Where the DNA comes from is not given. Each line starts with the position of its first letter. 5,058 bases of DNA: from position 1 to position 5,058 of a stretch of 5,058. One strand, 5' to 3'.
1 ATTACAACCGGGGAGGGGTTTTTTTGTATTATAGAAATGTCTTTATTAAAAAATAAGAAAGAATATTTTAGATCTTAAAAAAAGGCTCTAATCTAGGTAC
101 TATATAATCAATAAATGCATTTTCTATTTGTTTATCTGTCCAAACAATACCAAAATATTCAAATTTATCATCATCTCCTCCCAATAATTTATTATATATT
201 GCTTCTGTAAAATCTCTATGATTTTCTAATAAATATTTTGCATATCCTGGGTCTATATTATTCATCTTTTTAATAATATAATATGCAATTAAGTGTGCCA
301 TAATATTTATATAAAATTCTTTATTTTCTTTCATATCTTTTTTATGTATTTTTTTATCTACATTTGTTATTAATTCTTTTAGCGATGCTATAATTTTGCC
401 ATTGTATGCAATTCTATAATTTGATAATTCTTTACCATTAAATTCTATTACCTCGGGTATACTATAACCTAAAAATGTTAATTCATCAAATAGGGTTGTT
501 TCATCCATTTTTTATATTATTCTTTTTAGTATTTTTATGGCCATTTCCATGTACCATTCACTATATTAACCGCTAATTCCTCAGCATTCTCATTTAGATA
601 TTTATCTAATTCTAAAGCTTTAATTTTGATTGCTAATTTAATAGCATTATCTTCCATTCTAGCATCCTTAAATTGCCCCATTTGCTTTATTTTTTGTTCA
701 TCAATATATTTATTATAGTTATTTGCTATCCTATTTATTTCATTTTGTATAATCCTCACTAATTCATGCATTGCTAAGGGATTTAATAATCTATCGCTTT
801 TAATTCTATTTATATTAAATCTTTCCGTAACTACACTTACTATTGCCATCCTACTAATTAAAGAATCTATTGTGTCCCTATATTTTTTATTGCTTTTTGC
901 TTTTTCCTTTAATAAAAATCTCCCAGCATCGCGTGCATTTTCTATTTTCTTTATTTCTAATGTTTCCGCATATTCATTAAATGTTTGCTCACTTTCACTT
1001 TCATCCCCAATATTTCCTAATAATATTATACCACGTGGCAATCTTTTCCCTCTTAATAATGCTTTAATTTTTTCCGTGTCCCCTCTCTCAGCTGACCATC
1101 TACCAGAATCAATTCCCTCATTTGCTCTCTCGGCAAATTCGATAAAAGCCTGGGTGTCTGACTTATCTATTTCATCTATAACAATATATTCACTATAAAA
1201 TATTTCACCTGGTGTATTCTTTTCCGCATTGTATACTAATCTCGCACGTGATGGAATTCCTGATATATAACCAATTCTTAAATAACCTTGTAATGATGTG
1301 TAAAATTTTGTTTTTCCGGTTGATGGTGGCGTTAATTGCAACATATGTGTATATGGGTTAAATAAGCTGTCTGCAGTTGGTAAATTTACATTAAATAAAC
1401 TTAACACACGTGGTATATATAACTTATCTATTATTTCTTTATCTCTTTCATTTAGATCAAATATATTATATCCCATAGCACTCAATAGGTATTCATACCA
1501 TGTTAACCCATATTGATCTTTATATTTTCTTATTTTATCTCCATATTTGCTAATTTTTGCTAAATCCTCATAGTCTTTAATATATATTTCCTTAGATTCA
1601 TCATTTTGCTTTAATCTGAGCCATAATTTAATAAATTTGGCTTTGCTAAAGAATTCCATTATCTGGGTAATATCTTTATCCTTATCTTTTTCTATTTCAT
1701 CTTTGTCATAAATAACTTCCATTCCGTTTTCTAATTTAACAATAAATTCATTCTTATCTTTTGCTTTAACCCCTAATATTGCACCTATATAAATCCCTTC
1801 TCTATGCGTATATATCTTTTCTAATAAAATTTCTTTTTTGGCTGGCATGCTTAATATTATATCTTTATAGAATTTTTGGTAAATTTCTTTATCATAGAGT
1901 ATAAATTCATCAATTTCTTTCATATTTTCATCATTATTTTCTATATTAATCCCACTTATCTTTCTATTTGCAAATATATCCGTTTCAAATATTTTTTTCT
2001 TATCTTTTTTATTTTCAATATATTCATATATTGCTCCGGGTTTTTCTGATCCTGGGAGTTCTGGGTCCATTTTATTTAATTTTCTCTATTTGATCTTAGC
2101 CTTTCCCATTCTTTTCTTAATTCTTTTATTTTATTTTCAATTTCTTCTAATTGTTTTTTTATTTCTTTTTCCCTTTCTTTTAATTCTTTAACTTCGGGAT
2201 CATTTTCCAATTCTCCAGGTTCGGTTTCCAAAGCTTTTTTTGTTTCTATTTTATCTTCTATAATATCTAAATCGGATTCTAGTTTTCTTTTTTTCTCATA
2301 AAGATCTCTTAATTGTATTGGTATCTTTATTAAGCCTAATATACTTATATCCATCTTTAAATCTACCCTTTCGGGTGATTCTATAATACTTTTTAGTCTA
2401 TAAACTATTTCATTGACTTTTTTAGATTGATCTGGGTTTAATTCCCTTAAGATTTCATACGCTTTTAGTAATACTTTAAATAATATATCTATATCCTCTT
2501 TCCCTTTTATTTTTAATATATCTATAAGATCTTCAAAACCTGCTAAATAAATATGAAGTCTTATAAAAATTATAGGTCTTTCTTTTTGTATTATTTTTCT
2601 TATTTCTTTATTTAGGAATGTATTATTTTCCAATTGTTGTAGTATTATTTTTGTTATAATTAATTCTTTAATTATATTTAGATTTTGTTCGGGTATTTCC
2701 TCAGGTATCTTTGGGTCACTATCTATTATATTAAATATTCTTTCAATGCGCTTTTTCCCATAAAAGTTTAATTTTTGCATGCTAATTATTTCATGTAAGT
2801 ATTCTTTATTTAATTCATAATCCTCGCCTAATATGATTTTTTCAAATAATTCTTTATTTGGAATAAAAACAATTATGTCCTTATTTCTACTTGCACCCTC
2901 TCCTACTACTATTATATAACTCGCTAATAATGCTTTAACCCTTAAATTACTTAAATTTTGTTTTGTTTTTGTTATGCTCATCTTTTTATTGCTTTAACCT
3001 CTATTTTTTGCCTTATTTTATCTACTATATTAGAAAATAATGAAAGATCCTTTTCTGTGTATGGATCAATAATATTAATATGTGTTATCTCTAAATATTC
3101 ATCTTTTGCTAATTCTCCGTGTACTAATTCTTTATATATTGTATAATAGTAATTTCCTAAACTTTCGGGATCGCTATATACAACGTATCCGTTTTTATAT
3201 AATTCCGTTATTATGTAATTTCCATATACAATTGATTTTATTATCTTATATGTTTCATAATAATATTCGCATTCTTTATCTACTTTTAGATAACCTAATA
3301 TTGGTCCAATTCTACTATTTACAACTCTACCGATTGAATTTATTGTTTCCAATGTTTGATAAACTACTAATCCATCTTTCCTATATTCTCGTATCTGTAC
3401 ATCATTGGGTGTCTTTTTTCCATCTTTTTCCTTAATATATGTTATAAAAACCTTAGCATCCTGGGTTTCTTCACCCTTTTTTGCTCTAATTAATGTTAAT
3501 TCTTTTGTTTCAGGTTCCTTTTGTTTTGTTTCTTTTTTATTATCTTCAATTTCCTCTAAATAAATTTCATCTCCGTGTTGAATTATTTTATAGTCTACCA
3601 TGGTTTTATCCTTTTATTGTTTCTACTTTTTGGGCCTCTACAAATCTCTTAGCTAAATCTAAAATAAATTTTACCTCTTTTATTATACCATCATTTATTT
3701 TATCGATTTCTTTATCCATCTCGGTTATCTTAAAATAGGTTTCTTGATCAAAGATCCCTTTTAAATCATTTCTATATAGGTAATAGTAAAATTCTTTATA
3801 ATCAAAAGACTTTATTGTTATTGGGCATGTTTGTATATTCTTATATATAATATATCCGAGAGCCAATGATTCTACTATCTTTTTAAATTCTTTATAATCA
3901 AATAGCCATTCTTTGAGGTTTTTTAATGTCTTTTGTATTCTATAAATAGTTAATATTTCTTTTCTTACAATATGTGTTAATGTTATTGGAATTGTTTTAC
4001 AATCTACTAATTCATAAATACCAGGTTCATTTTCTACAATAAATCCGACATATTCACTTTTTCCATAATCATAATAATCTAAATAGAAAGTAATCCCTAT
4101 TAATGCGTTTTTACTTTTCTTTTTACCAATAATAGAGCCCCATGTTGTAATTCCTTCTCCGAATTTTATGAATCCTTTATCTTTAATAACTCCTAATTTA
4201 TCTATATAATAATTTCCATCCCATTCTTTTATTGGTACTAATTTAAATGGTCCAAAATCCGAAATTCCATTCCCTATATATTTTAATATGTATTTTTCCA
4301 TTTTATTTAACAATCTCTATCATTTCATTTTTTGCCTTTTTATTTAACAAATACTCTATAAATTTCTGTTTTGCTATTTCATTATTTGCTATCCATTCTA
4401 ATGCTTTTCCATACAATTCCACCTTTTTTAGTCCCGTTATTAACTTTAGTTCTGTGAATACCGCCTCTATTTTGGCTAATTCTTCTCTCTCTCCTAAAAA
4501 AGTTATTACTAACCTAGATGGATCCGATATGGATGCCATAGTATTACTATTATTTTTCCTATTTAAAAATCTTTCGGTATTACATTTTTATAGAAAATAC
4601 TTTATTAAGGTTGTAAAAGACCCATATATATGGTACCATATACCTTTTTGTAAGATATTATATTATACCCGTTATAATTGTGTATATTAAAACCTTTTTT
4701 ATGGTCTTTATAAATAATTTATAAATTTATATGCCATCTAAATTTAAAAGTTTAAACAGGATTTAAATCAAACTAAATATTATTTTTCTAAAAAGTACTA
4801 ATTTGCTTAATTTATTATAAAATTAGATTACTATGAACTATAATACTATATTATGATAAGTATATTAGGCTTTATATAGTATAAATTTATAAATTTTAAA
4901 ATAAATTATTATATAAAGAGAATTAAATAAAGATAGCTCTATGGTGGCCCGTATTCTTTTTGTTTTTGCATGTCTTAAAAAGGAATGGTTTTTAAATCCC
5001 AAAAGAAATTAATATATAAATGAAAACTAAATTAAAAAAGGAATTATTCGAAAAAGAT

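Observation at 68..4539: Six-gene, translationally coupled operon of mostly ORFan proteins built around an AAA+ ATPase: candidate undescribed defence or mobile-element module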

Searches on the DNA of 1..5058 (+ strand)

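Call 79: search_rna_families(sources=[window, L004, L005, L034], threshold=evalue, max_evalue=1)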
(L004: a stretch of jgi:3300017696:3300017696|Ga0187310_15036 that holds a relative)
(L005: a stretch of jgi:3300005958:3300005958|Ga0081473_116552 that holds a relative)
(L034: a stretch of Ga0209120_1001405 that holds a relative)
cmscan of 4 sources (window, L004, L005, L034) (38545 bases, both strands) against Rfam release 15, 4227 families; matches with E-value up to 1: 0.
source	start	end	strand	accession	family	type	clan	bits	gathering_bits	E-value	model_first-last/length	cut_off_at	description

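Call 103: search_dna_similar(query=window:1-5058:+, collection=phages, mode=distant, max_rows=10)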
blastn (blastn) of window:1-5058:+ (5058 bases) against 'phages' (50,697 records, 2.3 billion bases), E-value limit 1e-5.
No match.

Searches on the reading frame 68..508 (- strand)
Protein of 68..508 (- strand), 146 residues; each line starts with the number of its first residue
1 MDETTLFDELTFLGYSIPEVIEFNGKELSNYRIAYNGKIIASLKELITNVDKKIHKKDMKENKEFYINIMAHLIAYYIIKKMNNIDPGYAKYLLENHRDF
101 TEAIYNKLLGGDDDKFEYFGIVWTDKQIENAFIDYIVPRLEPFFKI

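Call 3: search_protein_families(library=pfam, proteins=[window:68-508:-], max_evalue=1)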
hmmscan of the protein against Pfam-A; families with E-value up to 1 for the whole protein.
window:68-508:- (146 aa): 3 families
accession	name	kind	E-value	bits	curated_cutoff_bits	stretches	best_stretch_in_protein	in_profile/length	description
PF09439.16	SRPRB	-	0.044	13.6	25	1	19-72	49-102/178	Signal recognition particle receptor beta subunit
PF23130.1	IcmW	-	0.052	14.1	27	1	38-99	39-101/144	IcmW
PF05004.19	IFRD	-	0.11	11.9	25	1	34-70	266-302/306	Interferon-related developmental regulator (IFRD)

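Call 4: search_protein_families(library=padloc, proteins=[window:68-508:-], max_evalue=1)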
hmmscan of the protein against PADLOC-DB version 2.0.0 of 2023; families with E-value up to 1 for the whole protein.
window:68-508:- (146 aa): 1 family
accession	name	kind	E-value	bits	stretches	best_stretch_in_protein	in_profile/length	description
PDLC01576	Csm2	-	0.067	11.8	1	42-76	50-84/87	CAS-III-A; effector_SS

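Call 5: search_protein_families(library=phrogs, proteins=[window:68-508:-], max_evalue=1)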
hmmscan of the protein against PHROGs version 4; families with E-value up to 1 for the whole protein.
window:68-508:- (146 aa): 4 families
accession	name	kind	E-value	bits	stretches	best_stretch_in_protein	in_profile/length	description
phrog_22728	-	unknown function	0.059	14.2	1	38-67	4-32/57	-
phrog_17593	-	unknown function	0.13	13.5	1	7-65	44-98/101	-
phrog_11292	-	unknown function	0.13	13.4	1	104-129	14-39/61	-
phrog_32074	-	unknown function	0.18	13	0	101-119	14-32/65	-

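Call 6: search_protein_families(library=ncbifam, proteins=[window:68-508:-], max_evalue=1)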
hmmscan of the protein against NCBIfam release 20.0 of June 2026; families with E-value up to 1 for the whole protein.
window:68-508:- (146 aa): 1 family
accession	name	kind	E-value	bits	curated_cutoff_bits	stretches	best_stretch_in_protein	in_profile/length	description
NF038222.1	IcmW_IVB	equivalog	0.027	14.7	100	1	33-97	36-104/139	type IVB secretion system protein IcmW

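Call 47: find_homologous_proteins(query=window:68-508:-, max_evalue=0.01)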
Query window:68-508:- (146 aa): 22 proteins with E <= 0.01 among 34 candidates.
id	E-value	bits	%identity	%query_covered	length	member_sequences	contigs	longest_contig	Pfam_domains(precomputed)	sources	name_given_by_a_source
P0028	1.6e-90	319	99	100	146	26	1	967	-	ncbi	-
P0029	4.0e-74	265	81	100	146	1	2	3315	-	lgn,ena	-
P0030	9.2e-71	255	79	100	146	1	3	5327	-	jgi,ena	-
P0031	2.9e-65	237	75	100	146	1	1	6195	-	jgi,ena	-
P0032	8.0e-65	235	75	100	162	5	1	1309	-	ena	-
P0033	8.7e-64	232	73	100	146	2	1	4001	-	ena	-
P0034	2.3e-62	227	74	100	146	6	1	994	-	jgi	-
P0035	8.8e-59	216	68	100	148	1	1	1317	-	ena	-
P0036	2.0e-55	205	69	99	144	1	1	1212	-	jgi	jgi:hypothetical protein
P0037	2.3e-53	198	65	99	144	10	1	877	-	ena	-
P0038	9.8e-53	196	64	99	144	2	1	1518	-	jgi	-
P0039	1.1e-52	196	64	99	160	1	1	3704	-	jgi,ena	-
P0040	1.7e-51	192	63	99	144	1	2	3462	-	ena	-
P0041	2.6e-51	191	64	99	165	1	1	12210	-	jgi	-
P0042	3.5e-51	191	66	100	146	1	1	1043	-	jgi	-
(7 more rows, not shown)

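Call 59: predict_structure(alignment_id=A4)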
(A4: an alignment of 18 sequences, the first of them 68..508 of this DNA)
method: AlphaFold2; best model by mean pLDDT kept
length: 146 residues; sequences in the alignment: 18
mean_pLDDT: 75.0   pTM: 0.74
mean pLDDT of the five models: 75.0, 72.6, 71.7, 70.8, 70.7
residues with pLDDT >= 90: 27; 70-90: 77; 50-70: 16; < 50: 26
segments of 3 or more residues with pLDDT < 50: 121-131, 133-146
pLDDT, mean of each block of 10 residues (from residue 1): 78 89 88 90 86 62 75 84 89 85 88 71 44 44 34
secondary structure, 60 per line:
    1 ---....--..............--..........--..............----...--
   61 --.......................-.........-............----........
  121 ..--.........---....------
elements in order: E4-7 E10-23 E26-35 E38-42 H43-51 H63-85 H87-95 H97-108 H113-122 H125-133 H137-140

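Call 64: fold_search(model_id=the predicted structure, library=pdb)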
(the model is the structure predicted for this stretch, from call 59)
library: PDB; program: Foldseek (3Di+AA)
matches with E <= 10: 39; with E <= 0.001: 0
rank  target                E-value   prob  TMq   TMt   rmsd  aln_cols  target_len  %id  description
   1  7dtr                  2.7e+00  0.12  0.21  0.19   6.5        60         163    8  Structure of an AcrIF protein (released 2022-01-19)
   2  7qxa_A                3.3e+00  0.08  0.21  0.05   6.9        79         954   14  Cryo-EM map of human telomerase-DNA-TPP1 complex (sharpened) (released 2022-03-02)
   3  4has_B                4.1e+00  0.07  0.17  0.22   7.3        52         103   17  Crystal structure of PX domain of human sorting nexin SNX27 (released 2013-04-24)
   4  5zn9_B                4.7e+00  0.06  0.17  0.22   8.8        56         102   14  Crystal structure of PX domain (released 2019-04-10)
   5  2gs4_A                4.7e+00  0.04  0.20  0.18  10.1        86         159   22  The crystal structure of the E.coli stress protein YciF. (released 2006-10-17)
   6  8gdl_A                5.0e+00  0.03  0.16  0.09   8.9        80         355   16  Acid phosphatase pseudoenzyme from flea (released 2024-01-17)
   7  6tv5_MODEL_1_A        5.3e+00  0.06  0.26  0.27   5.6        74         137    8  NMR structure of N-terminal domain from A. argentata tubuliform spidroin (TuSp) at pH 5.5 (released 2021-01-27)
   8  8x2i                  5.3e+00  0.04  0.19  0.02  11.7        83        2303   13  Cryo-EM structure of the TcsL at pH 5.0 in its open conformation (released 2023-12-13)
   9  9dir_A                5.3e+00  0.02  0.18  0.20  12.8        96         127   16  Cryo-EM structure of the heme/hemoglobin transporter ChuA, in complex with de novo designed binder G7 (released 2025-05-21)
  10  6b3y_A                5.3e+00  0.02  0.17  0.12   8.7        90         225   11  Crystal structure of the PH-like domain from DENND3 (released 2018-01-24)
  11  4p4k_B                5.6e+00  0.02  0.14  0.12   8.0        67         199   18  Structural Basis of Chronic Beryllium Disease: Bridging the Gap Between allergic hypersensitivity and auto immunity (released 2014-07-16)
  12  6b3y_B                6.0e+00  0.02  0.19  0.14   9.6       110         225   13  Crystal structure of the PH-like domain from DENND3 (released 2018-01-24)
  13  4c81                  6.0e+00  0.01  0.18  0.17  13.0       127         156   10  IspF (Plasmodium falciparum) CDP complex (released 2014-01-08)
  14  7elm_U                6.3e+00  0.05  0.18  0.12   6.8        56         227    5  Structure of Csy-AcrIF24 (released 2022-04-20)
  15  7t9v_A                6.3e+00  0.01  0.15  0.13  14.0        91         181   13  Crystal structure of hSTING with the agonist, SHR171032 (released 2022-12-21)
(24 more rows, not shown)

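Call 88: search_solved_structures(query=A3, max_evalue=10)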
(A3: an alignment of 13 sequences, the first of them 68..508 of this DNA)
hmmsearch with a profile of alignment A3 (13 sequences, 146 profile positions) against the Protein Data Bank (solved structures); distinct sequences matched with E-value up to 10: 0.

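Call 93: search_protein_families(library=pfam, alignment_id=A3, max_evalue=1)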
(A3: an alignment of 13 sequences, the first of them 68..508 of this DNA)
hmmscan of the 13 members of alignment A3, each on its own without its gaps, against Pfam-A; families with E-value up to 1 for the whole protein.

A. member 1, window:68-508:- (146 aa): 3 families
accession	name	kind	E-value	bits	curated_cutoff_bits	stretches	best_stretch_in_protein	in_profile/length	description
PF09439.16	SRPRB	-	0.044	13.6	25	1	19-72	49-102/178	Signal recognition particle receptor beta subunit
PF23130.1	IcmW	-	0.052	14.1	27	1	38-99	39-101/144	IcmW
PF05004.19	IFRD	-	0.11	11.9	25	1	34-70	266-302/306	Interferon-related developmental regulator (IFRD)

B. families by the number of members that match (of 13 scanned): 20 families
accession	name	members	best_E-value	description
PF22459.2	PrgX_C_TPR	2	0.014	Pheromone cCF10 receptor, C-terminal TPR region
PF23130.1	IcmW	2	0.052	IcmW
PF07199.16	DUF1411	2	0.16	Protein of unknown function (DUF1411)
PF04656.17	Pox_E6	1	0.0016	Pox virus E6 protein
PF10550.14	Toxin_36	1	0.013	Conantokin toxin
PF04399.18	Glutaredoxin2_C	1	0.015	Glutaredoxin 2, C terminal domain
PF19034.5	RnlA-toxin_DBD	1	0.016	RNase LS, bacterial toxin DBD domain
PF22494.2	choice_anch_I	1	0.027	Choice-of-anchor I domain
PF20780.2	TssR_M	1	0.035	TssR second domain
PF09439.16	SRPRB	1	0.044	Signal recognition particle receptor beta subunit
PF04614.17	Pex19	1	0.052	Pex19 protein family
PF20875.2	SidC_C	1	0.057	SidC, C-terminal domain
PF10257.15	RAI16-like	1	0.062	Retinoic acid induced 16-like protein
PF23590.1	NOT1_connector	1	0.069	CCR4-NOT transcription complex subunit 1, NOT1_connector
PF17166.9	DUF5126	1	0.07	Domain of unknown function (DUF5126)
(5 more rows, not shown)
